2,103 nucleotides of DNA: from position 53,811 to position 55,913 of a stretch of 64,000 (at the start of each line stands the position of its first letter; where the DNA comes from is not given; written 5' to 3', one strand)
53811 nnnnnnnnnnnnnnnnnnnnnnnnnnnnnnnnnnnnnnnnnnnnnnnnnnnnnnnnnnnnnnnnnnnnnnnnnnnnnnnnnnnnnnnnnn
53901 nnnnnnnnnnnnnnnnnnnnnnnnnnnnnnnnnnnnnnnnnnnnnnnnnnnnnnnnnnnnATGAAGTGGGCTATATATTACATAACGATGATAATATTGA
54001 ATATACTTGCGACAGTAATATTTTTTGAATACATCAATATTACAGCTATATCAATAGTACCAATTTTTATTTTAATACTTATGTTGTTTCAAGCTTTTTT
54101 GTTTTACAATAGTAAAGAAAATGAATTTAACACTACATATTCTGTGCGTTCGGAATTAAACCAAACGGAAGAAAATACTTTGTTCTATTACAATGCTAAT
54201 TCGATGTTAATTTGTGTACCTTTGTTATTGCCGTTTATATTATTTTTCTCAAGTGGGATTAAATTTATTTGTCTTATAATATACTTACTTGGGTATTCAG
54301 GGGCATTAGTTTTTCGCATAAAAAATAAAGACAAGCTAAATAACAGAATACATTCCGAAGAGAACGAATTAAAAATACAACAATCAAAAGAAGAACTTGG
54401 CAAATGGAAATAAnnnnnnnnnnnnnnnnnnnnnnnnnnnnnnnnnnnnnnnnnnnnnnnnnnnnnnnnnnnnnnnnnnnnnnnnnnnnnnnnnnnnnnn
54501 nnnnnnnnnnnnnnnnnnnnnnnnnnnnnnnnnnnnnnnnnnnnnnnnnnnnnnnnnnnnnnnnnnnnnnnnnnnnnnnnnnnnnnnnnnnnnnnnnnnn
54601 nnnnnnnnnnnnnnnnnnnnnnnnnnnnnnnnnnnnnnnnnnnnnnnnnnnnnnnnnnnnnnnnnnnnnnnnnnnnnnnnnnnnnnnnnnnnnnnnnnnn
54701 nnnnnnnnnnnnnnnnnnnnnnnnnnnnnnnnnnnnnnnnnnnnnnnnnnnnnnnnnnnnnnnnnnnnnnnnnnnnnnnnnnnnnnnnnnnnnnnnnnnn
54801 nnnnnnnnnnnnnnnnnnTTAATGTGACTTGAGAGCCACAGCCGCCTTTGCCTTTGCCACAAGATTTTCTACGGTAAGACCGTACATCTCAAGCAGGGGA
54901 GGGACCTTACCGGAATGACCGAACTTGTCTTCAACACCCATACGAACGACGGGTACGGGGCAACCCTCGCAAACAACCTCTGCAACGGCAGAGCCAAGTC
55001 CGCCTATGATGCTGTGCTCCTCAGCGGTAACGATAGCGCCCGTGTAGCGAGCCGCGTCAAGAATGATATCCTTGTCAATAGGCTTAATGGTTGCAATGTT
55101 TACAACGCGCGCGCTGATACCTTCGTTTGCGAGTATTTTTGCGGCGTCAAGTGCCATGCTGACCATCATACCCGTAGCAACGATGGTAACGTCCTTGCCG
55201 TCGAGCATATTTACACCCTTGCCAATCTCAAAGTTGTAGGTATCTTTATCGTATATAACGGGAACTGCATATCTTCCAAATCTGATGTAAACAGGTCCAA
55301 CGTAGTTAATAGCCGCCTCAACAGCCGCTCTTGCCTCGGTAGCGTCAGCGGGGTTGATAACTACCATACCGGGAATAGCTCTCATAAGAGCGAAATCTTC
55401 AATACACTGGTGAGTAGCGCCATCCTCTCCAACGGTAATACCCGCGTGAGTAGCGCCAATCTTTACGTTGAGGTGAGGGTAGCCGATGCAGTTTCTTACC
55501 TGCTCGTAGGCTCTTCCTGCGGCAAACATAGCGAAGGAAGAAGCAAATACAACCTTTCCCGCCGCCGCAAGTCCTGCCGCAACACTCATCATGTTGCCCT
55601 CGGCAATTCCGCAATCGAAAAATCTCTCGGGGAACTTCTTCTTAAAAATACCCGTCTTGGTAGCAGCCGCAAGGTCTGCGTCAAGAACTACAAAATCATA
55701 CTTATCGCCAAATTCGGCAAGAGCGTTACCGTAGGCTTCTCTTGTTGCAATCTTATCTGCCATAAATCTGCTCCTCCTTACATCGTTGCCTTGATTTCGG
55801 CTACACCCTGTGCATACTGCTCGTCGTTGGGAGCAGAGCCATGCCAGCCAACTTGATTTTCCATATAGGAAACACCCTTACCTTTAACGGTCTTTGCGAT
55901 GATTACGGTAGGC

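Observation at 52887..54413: AT-rich islet: MerR-type (19-bp spacer + dyad) promoter driving a MerR regulator and two small membrane proteins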

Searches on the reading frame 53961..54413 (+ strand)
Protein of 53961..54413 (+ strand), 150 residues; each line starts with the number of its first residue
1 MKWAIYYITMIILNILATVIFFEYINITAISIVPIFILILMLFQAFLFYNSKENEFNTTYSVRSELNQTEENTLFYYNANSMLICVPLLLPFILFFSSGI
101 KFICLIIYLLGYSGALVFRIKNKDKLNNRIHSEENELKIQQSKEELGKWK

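Call 5: search_protein_families(library=pfam, proteins=[window:53961-54413:+], max_evalue=0.1)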
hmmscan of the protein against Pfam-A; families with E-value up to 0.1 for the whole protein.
window:53961-54413:+ (150 aa): 1 family
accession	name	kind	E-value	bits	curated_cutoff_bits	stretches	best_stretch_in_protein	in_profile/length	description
PF19571.5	ACT_8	-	0.026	14.7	23.5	1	96-134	91-129/141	ACT domain pair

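Call 8: search_protein_families(library=ncbifam, proteins=[window:53961-54413:+], max_evalue=0.1)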
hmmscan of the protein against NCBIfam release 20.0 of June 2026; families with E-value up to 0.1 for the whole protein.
window:53961-54413:+ (150 aa): 1 family
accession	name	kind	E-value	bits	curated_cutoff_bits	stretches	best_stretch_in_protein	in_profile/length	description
NF037994.1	DcuC_1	equivalog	0.054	12.3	100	1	20-129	157-261/389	C4-dicarboxylate transporter DcuC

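Call 17: find_homologous_proteins(query=window:53961-54413:+, max_evalue=0.01)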
Query window:53961-54413:+ (150 aa): 18 proteins with E <= 0.01 among 83 candidates.
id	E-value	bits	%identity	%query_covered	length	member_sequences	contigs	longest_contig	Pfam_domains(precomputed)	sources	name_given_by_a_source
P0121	8.0e-88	310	99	100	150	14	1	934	-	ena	-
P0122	4.6e-86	304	97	100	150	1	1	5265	-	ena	-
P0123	3.2e-81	289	99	94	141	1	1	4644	-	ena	-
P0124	8.8e-43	164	53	100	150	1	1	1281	-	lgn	-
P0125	5.2e-35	139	47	97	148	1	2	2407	-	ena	-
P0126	6.7e-35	138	47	97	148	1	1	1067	-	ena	-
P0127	1.9e-34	137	46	97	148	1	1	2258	-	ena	-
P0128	5.8e-34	135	47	97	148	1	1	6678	-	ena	-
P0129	3.1e-33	133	46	97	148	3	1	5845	-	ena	-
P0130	3.5e-33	133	48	97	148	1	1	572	-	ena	-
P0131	9.0e-33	132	45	97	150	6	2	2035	-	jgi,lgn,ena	-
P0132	1.6e-32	131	45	97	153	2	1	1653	-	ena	-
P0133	1.6e-32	131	47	97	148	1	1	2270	-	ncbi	-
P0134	1.7e-31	127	46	97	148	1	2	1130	-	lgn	-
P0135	3.7e-31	126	44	100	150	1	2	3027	-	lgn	-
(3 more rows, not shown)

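Call 21: find_encoding_contigs(protein=P0128, flank=5000, max_places=2)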
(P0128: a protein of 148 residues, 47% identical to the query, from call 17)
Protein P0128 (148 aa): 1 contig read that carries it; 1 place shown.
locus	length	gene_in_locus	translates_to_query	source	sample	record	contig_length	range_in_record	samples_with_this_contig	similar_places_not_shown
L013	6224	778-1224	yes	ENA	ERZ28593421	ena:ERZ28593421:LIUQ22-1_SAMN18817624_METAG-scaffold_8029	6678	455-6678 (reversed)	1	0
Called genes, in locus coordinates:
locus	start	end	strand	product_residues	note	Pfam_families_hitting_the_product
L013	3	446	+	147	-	?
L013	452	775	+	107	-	PF13465:zf-H2C2_2 (faint)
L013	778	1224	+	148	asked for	-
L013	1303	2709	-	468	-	PF10396:TrmE_N, PF12631:MnmE_helical, PF01926:MMR_HSR1, PF02421:FeoB_N (weak)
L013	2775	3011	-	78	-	-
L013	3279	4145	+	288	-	PF17827:PrmC_N, PF05175:MTS, PF06325:PrmA (weak), PF13649:Methyltransf_25 (weak), PF13847:Methyltransf_31 (weak)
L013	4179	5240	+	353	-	PF01820:Dala_Dala_lig_N, PF02786:CPSase_L_D2, PF02222:ATP-grasp (weak), PF07478:Dala_Dala_lig_C, PF13535:ATP-grasp_4 (weak)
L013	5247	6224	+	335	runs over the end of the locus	PF00657:Lipase_GDSL (weak), PF13472:Lipase_GDSL_2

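Call 26: find_encoding_contigs(protein=P0129, flank=5000, max_places=2)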
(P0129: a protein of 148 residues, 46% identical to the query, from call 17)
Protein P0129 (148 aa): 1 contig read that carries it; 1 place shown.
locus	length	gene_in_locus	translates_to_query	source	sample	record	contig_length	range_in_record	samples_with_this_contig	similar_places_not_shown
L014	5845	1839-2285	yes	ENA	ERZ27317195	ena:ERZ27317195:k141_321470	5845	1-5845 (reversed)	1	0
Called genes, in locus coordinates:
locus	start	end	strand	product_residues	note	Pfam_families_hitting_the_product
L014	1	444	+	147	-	?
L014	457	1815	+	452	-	-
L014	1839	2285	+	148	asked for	-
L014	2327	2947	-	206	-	PF01066:CDP-OH_P_transf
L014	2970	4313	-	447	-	PF00919:UPF0004, PF04055:Radical_SAM, PF18693:TRAM_2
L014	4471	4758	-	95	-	PF02699:YajC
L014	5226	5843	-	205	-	?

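Call 27: find_encoding_contigs(protein=P0135, flank=5000, max_places=2)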
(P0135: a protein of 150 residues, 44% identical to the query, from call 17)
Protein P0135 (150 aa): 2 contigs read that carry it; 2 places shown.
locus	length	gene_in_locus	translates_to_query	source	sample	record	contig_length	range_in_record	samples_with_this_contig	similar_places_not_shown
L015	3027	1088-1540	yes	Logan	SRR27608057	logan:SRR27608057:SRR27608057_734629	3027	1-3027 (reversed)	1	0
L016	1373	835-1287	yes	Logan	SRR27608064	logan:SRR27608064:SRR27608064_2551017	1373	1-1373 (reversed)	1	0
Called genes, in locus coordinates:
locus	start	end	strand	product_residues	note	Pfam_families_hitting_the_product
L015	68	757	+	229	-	PF00376:MerR, PF13411:MerR_1, PF13026:DUF3887 (weak)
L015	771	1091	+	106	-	-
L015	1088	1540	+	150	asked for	-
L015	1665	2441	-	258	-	PF23023:Anti-Pycsar_Apyc1, PF00753:Lactamase_B (weak), PF12706:Lactamase_B_2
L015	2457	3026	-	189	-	?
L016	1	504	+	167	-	?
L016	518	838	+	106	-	-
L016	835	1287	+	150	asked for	-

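Call 60: search_protein_families(library=padloc, proteins=[window:53961-54413:+], max_evalue=0.1)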
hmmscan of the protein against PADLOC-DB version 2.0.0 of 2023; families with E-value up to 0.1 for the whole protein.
window:53961-54413:+ (150 aa): 0 families

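Call 61: search_protein_families(library=phrogs, proteins=[window:53961-54413:+], max_evalue=0.1)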
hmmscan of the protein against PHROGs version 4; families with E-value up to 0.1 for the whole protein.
window:53961-54413:+ (150 aa): 0 families

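Call 71: search_protein_representatives(alignment_id=A2)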
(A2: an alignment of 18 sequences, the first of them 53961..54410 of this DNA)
Query: 18 sequences, 148 profile positions. Proteins with E-value up to 0.001 (for the whole library): 304; up to 1e-10: 148; up to 1e-30: 34. The best 150 are listed.
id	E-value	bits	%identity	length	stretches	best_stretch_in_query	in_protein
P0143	6.7e-67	240.4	-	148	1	1-148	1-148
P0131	7.7e-62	223.9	-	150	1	1-148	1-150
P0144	8.3e-58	210.8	-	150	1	1-148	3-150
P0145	1.2e-48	181.1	-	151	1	2-148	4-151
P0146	1.8e-48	180.5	-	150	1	2-148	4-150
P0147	3.6e-48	179.6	-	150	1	1-148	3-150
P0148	4.5e-46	172.8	-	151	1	1-147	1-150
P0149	5.7e-46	172.5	-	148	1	1-148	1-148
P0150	1.1e-43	165.0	-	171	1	1-121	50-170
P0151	5.0e-43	162.9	-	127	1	1-123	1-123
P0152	3.2e-42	160.3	-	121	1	1-121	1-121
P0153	5.8e-42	159.4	-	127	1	2-124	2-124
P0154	8.3e-42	158.9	-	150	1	2-148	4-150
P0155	1.3e-41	158.3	-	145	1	2-148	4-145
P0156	3.0e-39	150.6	-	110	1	39-148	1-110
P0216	1.1e-19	87.1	-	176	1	1-148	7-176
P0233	8.6e-17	77.8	-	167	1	1-148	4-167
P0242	6.9e-15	71.6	-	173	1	1-148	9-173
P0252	1.0e-13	67.8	-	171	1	1-148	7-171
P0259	4.4e-13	65.7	-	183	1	1-148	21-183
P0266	3.0e-12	63.0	-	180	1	1-148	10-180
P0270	5.3e-12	62.2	-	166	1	10-148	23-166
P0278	2.6e-11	60.0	-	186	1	1-147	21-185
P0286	8.0e-11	58.4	-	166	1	4-148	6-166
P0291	1.3e-10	57.7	-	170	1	1-148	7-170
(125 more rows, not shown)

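Call 72: search_protein_families(library=pfam, proteins=[P0216, P0233, P0242, P0252, P0259, P0266, P0270, P0278, P0286, P0291], max_evalue=0.01)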
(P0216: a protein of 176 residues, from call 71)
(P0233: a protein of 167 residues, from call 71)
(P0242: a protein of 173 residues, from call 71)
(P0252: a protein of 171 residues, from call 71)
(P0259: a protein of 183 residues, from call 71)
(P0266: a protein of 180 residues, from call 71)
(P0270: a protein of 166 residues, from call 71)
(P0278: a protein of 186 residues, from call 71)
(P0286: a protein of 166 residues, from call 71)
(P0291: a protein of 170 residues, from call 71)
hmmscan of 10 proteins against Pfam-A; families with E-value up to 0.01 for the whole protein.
P0216 (176 aa): 0 families

P0233 (167 aa): 1 family
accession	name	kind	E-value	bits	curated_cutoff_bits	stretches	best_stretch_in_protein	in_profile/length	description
PF10101.14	DUF2339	-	0.0069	15.6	33.6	1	6-124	276-361/659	Predicted membrane protein (DUF2339)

P0242 (173 aa): 0 families

P0252 (171 aa): 4 families
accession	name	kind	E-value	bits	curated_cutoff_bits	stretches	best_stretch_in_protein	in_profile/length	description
PF13347.12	MFS_2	-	0.00012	21.2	27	1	93-155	64-127/427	MFS/sugar transport protein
PF04932.20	Wzy_C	-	0.001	19.3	31.7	0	94-155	14-75/149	O-Antigen ligase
PF13567.11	DUF4131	-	0.0029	17.7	31.6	0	8-67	7-63/165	Domain of unknown function (DUF4131)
PF13386.12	DsbD_2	-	0.0032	17.8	24.9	1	92-151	39-99/199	Cytochrome C biogenesis protein transmembrane region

P0259 (183 aa): 0 families

P0266 (180 aa): 3 families
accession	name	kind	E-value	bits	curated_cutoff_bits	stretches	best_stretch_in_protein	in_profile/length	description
PF07690.21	MFS_1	-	0.00015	21.3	33.4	1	16-150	133-259/347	Major Facilitator Superfamily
PF19744.4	DUF6232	-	0.0007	20.5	27.4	0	106-178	44-108/117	Family of unknown function (DUF6232)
PF23481.2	Ig_TMEM132_2nd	-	0.0046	17.3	27.6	1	84-166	13-93/139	TMEM132 second Ig-like domain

P0270 (166 aa): 1 family
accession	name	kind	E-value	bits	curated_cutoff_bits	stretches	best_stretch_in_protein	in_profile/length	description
PF14575.11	EphA2_TM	-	0.0052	17.9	28.9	0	122-157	6-41/74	Ephrin type-A receptor 2 transmembrane domain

P0278 (186 aa): 0 families

P0286 (166 aa): 0 families

P0291 (170 aa): 0 families
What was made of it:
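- Tried and rejected: Ten distant M relatives also have no family (call 72).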

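Call 73: predict_structure(alignment_id=A2)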
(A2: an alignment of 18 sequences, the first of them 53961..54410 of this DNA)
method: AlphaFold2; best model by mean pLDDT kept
length: 150 residues; sequences in the alignment: 18
mean_pLDDT: 74.8   pTM: 0.64
mean pLDDT of the five models: 74.8, 73.4, 61.5, 59.2, 53.4
residues with pLDDT >= 90: 0; 70-90: 108; 50-70: 32; < 50: 10
segments of 3 or more residues with pLDDT < 50: 56-63
pLDDT, mean of each block of 10 residues (from residue 1): 75 77 63 78 83 49 63 83 83 67 80 83 84 84 70
secondary structure, 60 per line:
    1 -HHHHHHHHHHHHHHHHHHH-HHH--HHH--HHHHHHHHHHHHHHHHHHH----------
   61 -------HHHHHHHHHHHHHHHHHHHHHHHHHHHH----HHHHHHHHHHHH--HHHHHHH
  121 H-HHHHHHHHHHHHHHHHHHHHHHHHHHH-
elements in order: H2-20 H32-50 H68-95 H100-111 H114-121 H123-149
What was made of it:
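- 53961..54413 (+): M: 150-aa protein with four TM helices and a long charged C-terminal helix ending in the conserved LGKWK. Its start overlaps the stop of Z in ATGA. AF2 model with pLDDT 74.8 (call 73).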

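Call 77: fold_search(model_id=the predicted structure, library=pdb)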
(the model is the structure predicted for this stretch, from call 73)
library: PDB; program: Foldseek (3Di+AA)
matches with E <= 10: 62; with E <= 0.001: 0
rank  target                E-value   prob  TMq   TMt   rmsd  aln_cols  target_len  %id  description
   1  6w2y_B                2.3e+00  0.16  0.27  0.09   6.5        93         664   20  CryoEM Structure of GABAB1b Homodimer (released 2020-07-01)
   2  6wm9_A                2.5e+00  0.12  0.21  0.14  10.7       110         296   16  Plasmodium vivax reticulocyte binding protein 2b (PvRBP2b) bound to human monoclonal antibody 237235 (released 2021-01-27)
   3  8jvi_A                2.6e+00  0.15  0.28  0.09  13.8       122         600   20  Structure of human TRPV4 with antagonist A2 (released 2024-05-08)
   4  8t1e_A                3.2e+00  0.14  0.27  0.09  13.6       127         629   16  Closed-state cryo-EM structure of full-length human TRPV4 in the presence of 4a-PDD (released 2023-07-05)
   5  9n9j_N                4.1e+00  0.08  0.22  0.26  11.8       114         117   13  Structure of a GRP94 folding intermediate engaged with a CCDC134- and FKBP11-bound secretory translocon (released 2025-11-19)
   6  9bia_D                4.4e+00  0.08  0.24  0.29   9.0       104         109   10  Cryo-EM structure of NINJ1 K45Q bound to Nb538 (released 2024-10-16)
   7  8dt0_B                4.4e+00  0.06  0.20  0.21   9.7       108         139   12  Scaffolding protein functional sites using deep learning (released 2022-08-10)
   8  8ju6_A                4.8e+00  0.09  0.27  0.09  15.9       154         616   18  Structure of human TRPV4 with antagonist GSK279 (released 2024-05-08)
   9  7c7s_B                4.8e+00  0.09  0.30  0.10   9.2       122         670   18  Cryo-EM structure of the CGP54626-bound human GABA(B) receptor in inactive state. (released 2020-07-01)
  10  6uw6_A                5.1e+00  0.09  0.28  0.09  13.1       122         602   14  Cryo-EM structure of the human TRPV3 K169A mutant determined in lipid nanodisc (released 2020-07-01)
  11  8b9z_Y                5.4e+00  0.02  0.14  0.13  16.4       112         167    9  Drosophila melanogaster complex I in the Active state (Dm1) (released 2023-01-18)
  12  2rai_B                5.6e+00  0.04  0.22  0.11  27.9       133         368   10  The PX-BAR membrane remodeling unit of Sorting Nexin 9 (released 2007-12-11)
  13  1x91                  5.9e+00  0.11  0.32  0.33  12.3       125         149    8  Crystal structure of mutant form A of a pectin methylesterase inhibitor from Arabidopsis (released 2004-12-28)
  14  9je5_A                5.9e+00  0.08  0.28  0.09  13.0       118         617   14  Cryo-EM structure of human TRPV3 in complex with citronellal determined in MSP2N2 nanodisc (released 2025-03-26)
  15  2rai_A                5.9e+00  0.05  0.22  0.11  28.6       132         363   10  The PX-BAR membrane remodeling unit of Sorting Nexin 9 (released 2007-12-11)
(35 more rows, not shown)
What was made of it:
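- Tried and rejected: Foldseek of the M model against the PDB: best E=2.3, meaningless (call 77).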

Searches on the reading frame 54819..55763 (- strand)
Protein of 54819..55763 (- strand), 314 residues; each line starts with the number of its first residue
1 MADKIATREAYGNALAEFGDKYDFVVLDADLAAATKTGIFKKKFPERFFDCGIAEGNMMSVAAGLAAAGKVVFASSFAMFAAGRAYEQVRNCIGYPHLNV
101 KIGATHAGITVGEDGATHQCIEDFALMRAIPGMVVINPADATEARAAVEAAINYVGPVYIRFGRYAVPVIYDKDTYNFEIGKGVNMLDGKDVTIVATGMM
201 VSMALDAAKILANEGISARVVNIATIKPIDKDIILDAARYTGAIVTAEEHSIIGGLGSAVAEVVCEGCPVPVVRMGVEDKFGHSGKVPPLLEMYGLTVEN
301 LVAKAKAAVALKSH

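Call 52: find_encoding_contigs(protein=window:54819-55763:-, flank=5000, max_places=8)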
Protein window:54819-55763:- (314 aa): 8 contigs read that carry it; 4 places shown.
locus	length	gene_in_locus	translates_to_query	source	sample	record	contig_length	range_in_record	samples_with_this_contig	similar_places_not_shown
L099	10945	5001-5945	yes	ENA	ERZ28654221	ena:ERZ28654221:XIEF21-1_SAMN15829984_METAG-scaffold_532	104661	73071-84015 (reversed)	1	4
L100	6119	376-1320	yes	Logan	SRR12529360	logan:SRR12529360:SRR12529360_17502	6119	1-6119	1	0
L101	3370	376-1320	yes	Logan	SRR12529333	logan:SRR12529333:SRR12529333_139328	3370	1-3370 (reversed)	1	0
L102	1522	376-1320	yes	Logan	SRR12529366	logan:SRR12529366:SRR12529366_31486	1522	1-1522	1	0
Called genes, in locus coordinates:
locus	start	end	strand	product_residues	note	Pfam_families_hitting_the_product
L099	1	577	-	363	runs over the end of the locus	PF00266:Aminotran_5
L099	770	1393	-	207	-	-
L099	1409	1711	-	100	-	PF07876:Dabb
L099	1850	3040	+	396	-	PF00155:Aminotran_1_2, PF01053:Cys_Met_Meta_PP (faint), PF12897:Asp_aminotransf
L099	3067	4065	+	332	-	PF00579:tRNA-synt_1b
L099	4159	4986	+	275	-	PF00456:Transketolase_N, PF13292:DXP_synthase_N, PF09364:XFP_N, PF00676:E1_dh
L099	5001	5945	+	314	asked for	PF02779:Transket_pyr, PF02780:Transketolase_C, PF22613:Transketolase_C_1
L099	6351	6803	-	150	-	-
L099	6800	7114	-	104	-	-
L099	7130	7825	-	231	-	PF00376:MerR, PF13411:MerR_1, PF13026:DUF3887 (weak)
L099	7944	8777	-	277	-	-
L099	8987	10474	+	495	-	PF08903:DUF1846, PF20921:DUF1846_C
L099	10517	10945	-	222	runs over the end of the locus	PF01791:DeoC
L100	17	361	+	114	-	PF00456:Transketolase_N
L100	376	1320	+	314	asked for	PF02779:Transket_pyr, PF02780:Transketolase_C, PF22613:Transketolase_C_1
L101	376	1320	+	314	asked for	PF02779:Transket_pyr, PF02780:Transketolase_C, PF22613:Transketolase_C_1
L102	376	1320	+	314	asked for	PF02779:Transket_pyr, PF02780:Transketolase_C, PF22613:Transketolase_C_1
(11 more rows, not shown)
